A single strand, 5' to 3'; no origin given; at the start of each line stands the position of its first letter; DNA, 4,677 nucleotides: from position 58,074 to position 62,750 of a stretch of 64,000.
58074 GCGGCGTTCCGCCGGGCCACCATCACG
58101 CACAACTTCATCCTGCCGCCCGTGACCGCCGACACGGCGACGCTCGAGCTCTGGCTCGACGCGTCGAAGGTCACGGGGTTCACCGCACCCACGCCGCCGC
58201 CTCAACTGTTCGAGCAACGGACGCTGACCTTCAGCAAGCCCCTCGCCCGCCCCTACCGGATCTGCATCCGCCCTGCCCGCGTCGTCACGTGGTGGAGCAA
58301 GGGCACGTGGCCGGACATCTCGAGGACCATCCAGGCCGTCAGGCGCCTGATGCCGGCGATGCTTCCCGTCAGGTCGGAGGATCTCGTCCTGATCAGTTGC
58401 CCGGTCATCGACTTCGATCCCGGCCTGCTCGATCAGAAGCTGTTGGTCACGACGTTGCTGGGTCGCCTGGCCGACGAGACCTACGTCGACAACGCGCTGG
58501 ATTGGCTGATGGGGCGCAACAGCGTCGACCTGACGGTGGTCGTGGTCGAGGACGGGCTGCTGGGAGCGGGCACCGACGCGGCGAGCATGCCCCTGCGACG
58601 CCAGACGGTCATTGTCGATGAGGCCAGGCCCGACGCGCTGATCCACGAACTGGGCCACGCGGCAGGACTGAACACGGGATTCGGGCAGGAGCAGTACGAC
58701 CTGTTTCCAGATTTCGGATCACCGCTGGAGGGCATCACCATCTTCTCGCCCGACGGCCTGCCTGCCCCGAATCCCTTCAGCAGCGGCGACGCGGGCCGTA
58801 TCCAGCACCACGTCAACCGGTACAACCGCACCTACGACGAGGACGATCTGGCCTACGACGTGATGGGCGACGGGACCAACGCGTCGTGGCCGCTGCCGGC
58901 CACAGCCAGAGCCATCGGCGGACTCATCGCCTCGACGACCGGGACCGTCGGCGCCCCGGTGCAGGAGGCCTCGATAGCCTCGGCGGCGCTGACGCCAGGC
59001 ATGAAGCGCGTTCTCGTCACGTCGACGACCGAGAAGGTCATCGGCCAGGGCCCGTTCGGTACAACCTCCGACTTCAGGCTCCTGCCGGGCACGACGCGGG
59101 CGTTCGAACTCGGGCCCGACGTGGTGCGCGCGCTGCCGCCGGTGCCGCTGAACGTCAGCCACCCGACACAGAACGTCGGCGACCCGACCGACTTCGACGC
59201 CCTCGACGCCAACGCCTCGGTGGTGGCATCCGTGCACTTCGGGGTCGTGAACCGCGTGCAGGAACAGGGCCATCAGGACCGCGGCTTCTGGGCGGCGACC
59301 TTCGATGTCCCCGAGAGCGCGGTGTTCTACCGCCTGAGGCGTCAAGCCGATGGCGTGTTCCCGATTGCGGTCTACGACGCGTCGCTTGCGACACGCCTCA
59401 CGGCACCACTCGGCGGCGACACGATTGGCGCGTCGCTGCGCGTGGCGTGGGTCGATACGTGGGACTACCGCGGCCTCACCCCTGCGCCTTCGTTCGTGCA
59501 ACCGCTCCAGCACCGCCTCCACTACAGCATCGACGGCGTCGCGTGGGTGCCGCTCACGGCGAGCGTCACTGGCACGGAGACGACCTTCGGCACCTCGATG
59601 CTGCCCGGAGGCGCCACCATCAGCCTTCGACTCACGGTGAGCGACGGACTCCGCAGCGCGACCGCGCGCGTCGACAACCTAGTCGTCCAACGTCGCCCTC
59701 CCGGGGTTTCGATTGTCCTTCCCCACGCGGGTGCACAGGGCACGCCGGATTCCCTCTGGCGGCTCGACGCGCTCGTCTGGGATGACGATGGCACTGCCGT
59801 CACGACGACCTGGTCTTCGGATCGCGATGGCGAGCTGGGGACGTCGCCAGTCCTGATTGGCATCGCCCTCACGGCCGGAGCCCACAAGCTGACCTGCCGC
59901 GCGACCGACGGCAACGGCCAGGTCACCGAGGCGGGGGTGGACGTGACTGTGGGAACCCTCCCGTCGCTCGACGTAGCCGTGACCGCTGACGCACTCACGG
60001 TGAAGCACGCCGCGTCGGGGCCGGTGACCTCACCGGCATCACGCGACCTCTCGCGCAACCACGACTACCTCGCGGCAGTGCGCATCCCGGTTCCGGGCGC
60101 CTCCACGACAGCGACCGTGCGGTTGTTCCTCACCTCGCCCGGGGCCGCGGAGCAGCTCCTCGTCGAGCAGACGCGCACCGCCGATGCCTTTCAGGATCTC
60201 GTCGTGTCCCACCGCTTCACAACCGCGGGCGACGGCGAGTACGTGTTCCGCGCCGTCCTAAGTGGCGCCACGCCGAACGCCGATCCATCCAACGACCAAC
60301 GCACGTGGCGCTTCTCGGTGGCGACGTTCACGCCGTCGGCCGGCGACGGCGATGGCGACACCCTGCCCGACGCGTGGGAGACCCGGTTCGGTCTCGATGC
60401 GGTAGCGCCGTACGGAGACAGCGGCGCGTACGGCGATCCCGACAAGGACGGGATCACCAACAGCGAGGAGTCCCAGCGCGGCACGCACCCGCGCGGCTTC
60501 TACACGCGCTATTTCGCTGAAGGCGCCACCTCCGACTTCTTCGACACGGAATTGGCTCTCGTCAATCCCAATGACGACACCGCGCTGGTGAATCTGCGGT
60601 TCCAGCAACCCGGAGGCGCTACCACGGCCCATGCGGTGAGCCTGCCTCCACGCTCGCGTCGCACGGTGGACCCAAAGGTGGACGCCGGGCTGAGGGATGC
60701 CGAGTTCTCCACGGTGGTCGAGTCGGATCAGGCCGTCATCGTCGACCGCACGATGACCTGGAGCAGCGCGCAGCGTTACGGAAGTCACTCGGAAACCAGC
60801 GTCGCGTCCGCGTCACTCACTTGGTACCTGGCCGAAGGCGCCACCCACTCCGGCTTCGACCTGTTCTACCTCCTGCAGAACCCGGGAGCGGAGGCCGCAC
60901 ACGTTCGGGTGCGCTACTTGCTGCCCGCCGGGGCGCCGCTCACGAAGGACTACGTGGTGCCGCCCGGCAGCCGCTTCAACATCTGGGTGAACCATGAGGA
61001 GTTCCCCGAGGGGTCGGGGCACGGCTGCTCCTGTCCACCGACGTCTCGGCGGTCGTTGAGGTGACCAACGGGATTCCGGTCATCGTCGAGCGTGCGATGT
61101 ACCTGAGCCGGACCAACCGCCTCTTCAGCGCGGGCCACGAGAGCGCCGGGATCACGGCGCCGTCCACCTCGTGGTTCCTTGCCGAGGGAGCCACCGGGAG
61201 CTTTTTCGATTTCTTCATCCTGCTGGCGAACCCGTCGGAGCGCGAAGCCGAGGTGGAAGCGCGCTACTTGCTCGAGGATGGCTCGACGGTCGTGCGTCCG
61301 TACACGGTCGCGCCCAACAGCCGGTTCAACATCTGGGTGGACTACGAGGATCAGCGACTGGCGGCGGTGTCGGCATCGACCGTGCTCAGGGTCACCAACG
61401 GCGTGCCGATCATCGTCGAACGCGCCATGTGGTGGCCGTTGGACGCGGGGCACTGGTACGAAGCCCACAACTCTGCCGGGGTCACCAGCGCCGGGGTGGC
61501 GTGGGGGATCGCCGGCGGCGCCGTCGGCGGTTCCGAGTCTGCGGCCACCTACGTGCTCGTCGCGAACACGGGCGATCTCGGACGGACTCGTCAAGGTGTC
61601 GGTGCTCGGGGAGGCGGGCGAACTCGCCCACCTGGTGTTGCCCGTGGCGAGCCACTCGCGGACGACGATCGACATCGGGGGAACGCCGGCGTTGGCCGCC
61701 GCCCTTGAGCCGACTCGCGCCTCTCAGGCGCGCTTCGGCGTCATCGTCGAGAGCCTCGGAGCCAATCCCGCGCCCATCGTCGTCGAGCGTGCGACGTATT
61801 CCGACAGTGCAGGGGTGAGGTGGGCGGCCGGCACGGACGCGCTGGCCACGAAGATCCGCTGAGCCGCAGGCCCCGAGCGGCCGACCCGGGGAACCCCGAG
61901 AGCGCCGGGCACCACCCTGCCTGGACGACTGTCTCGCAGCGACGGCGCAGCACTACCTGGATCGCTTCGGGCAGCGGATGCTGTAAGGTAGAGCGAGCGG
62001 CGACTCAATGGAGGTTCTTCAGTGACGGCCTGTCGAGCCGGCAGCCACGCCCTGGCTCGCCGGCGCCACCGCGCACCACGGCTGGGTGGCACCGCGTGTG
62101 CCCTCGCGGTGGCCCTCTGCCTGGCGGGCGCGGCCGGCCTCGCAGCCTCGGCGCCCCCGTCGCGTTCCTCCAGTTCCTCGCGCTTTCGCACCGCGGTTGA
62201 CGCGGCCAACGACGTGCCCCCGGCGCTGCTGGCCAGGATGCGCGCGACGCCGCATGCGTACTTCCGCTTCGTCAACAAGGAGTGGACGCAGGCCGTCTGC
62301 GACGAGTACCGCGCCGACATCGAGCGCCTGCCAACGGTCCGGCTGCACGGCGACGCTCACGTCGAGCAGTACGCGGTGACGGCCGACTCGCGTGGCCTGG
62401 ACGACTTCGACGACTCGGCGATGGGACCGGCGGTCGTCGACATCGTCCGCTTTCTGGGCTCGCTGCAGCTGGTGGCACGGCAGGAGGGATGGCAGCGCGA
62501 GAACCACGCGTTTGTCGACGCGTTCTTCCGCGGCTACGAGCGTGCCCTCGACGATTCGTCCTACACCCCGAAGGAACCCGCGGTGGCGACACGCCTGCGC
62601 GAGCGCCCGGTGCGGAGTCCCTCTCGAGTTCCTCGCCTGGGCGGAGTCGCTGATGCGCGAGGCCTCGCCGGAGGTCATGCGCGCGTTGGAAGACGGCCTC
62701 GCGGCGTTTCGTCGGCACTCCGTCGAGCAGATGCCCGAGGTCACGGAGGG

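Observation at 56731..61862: ~1,700-aa secreted HExxH protein ending in four tandem copies of an uncharacterised 'AEGAT...NP' module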

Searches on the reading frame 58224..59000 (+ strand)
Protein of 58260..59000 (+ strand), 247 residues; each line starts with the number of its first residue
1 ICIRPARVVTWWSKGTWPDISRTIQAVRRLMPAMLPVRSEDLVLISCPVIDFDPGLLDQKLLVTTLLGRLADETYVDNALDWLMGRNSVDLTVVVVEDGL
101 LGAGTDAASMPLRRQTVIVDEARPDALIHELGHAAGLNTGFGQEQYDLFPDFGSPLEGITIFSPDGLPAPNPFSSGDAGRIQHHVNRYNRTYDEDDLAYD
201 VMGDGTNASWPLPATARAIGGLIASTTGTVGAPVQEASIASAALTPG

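Call 25: search_solved_structures(query=window:58260-59000:+, max_evalue=10, show_alignments=3)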
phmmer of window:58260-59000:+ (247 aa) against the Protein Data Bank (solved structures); distinct sequences matched with E-value up to 10: 2.
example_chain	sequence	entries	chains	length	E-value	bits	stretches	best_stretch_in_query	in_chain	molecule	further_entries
2o78_A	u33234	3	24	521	1.1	12.2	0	108-143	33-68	Putative histidine ammonia-lyase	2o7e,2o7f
2o6y_A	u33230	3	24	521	1.2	12.2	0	108-143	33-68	Putative histidine ammonia-lyase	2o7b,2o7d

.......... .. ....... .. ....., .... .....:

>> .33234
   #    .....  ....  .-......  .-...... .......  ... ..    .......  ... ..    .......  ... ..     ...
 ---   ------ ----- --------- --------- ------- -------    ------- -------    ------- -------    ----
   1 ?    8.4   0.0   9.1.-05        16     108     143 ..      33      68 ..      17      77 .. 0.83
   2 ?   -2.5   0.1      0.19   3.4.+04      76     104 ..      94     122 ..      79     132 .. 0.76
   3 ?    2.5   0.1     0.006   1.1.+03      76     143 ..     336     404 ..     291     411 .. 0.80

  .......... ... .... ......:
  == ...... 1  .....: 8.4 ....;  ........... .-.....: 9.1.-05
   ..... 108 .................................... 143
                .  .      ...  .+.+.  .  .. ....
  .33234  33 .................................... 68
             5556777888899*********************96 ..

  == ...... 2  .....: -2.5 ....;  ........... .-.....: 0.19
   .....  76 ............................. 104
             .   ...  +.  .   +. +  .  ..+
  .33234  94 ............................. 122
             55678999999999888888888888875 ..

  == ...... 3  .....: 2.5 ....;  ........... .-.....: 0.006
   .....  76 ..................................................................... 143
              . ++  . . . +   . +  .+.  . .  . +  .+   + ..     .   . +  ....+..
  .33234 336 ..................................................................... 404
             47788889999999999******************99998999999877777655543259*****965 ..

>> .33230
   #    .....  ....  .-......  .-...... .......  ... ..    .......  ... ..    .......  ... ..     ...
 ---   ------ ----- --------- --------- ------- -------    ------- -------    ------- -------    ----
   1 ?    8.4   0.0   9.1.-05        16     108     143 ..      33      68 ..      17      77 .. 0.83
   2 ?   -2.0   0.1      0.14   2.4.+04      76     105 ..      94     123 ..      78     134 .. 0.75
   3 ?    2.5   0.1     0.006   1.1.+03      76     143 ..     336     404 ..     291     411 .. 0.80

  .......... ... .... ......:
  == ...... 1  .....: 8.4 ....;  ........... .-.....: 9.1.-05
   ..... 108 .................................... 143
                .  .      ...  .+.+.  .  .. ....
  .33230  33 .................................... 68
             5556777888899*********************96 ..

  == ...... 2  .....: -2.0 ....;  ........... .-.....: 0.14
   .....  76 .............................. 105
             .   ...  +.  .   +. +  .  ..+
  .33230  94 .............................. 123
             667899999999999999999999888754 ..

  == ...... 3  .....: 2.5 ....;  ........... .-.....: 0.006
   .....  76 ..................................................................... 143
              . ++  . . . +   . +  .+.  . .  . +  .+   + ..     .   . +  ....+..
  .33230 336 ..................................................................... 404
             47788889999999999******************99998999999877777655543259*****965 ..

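Call 54: search_solved_structures(query=A4, max_evalue=10, show_alignments=4)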
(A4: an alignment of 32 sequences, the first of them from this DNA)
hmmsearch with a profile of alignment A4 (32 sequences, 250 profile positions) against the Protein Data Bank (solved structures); distinct sequences matched with E-value up to 10: 5.
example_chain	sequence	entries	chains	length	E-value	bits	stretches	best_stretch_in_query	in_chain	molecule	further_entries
4l63_A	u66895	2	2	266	0.041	16.6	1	142-200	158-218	ECXA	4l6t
3lqb_A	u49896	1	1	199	0.62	12.7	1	142-199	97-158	LOC792177 protein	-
4ege_A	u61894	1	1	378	1.1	11.9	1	119-180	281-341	Dipeptidase PepE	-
5v6r_A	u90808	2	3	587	1.2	11.8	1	23-113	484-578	Plexin-D1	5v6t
6xt4_A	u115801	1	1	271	2.7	10.6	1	35-112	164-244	1BH_69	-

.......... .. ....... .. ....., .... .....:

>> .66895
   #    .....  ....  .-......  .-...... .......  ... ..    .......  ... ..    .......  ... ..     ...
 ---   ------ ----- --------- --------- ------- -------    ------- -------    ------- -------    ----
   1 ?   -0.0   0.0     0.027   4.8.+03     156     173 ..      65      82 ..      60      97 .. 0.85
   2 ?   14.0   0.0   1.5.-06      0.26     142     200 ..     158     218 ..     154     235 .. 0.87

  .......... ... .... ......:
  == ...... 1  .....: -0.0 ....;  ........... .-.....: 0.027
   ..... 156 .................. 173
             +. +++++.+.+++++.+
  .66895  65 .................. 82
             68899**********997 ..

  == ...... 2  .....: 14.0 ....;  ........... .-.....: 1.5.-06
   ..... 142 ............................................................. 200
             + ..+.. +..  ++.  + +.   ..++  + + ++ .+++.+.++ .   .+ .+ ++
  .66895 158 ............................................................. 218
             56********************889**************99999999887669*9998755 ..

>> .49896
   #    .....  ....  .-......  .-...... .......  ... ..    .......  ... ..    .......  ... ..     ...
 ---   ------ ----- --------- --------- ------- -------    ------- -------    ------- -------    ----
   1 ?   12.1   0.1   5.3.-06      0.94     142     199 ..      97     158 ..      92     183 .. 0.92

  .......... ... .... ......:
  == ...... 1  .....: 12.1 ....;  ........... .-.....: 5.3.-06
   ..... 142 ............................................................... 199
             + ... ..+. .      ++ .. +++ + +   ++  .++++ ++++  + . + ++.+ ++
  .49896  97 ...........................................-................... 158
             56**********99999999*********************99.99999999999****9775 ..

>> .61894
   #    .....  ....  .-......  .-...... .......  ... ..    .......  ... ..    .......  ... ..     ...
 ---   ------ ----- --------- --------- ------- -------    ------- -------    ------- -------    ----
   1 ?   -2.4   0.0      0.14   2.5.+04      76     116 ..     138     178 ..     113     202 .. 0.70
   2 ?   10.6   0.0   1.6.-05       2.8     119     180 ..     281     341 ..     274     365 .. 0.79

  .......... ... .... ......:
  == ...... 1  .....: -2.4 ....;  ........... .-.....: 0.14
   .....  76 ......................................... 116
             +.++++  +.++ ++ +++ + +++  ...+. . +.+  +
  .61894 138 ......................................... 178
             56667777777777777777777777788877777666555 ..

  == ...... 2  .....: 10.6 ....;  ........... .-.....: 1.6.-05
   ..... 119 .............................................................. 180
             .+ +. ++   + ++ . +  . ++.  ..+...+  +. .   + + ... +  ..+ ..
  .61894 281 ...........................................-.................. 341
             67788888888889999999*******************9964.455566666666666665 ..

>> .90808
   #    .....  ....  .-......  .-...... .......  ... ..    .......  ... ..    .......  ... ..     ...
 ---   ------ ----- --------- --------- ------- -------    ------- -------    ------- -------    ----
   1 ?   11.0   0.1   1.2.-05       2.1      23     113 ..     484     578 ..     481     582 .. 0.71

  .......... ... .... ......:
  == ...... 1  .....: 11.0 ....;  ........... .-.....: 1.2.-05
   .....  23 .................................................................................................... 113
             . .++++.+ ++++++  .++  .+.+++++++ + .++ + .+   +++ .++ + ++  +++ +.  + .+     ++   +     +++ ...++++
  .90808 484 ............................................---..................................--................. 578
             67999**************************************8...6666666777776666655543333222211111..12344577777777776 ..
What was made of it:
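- On Zincin metallopeptidase (clan MA): The best PDB sequence hit is EcxA at E = 0.041 (call 54).
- EcxA and an astacin are the top PDB sequence hits (call 54).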

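Call 56: find_homologous_proteins(query=A4, max_evalue=0.00001)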
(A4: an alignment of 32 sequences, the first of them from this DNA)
Query A4 (32 sequences): 8000 candidates shared short words with the query, none scored E <= 0.00001.

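Call 70: search_protein_families(library=pfam, alignment_id=A4, max_evalue=5)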
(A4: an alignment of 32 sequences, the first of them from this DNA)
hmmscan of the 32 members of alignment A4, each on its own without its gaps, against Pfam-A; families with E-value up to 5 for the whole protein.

A. member 1, seq(251 aa): 0 families

B. families by the number of members that match (of 32 scanned): 12 families
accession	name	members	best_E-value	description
PF10462.15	Peptidase_M66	7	0.0067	Peptidase M66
PF13582.12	Reprolysin_3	2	0.002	Metallo-peptidase family M12B Reprolysin-like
PF13688.12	Reprolysin_5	2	0.012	Metallo-peptidase family M12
PF09601.15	DUF2459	1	0.018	Protein of unknown function (DUF2459)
PF03588.20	Leu_Phe_trans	1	0.039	Leucyl/phenylalanyl-tRNA protein transferase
PF13583.11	Reprolysin_4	1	0.075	Metallo-peptidase family M12B Reprolysin-like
PF05547.17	Peptidase_M6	1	0.12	Immune inhibitor A peptidase M6, catalytic domain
PF01434.24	Peptidase_M41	1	0.22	Peptidase family M41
PF08040.16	NADH_oxidored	1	0.22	MNLL subunit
PF00413.30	Peptidase_M10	1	0.24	Matrixin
PF16583.11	ZirS_C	1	0.25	Zinc-regulated secreted antivirulence protein C-terminal domain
PF07998.17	Peptidase_M54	1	0.31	Peptidase family M54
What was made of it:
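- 58224..58976 (+): Putative zinc metallopeptidase domain of an unannotated family. Only sub-threshold zincin hits (calls 54, 70).
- On Zincin metallopeptidase (clan MA): The best Pfam hits among members are Reprolysin_3 at E = 0.002 (2 of 32) and M66 at E = 0.0067 (7 of 32) (call 70).
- Closest known: Zincin metallopeptidases with HExxHxxG. Same: Zincin families recur among weak hits (calls 54, 70).
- Weak hits are enriched in zincin families: M66 in 7 of 32 members, plus Reprolysin, M6 and M10 (call 70). Weak hits are concentrated in zincin peptidase families (call 70).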

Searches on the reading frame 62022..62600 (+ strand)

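Call 65: search_protein_families(library=pfam, max_evalue=0.001, proteins=[window:62022-62600:+])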
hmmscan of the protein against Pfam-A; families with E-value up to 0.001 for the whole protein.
window:62022-62600:+ (193 aa): 2 families
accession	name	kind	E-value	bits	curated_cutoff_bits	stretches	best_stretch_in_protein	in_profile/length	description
PF10009.15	DUF2252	-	1.3e-14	54.5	22.3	1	70-185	10-127/392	Uncharacterized protein conserved in bacteria (DUF2252)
PF01636.29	APH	-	3.9e-07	30.5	23.2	1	27-175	102-236/239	Phosphotransferase enzyme family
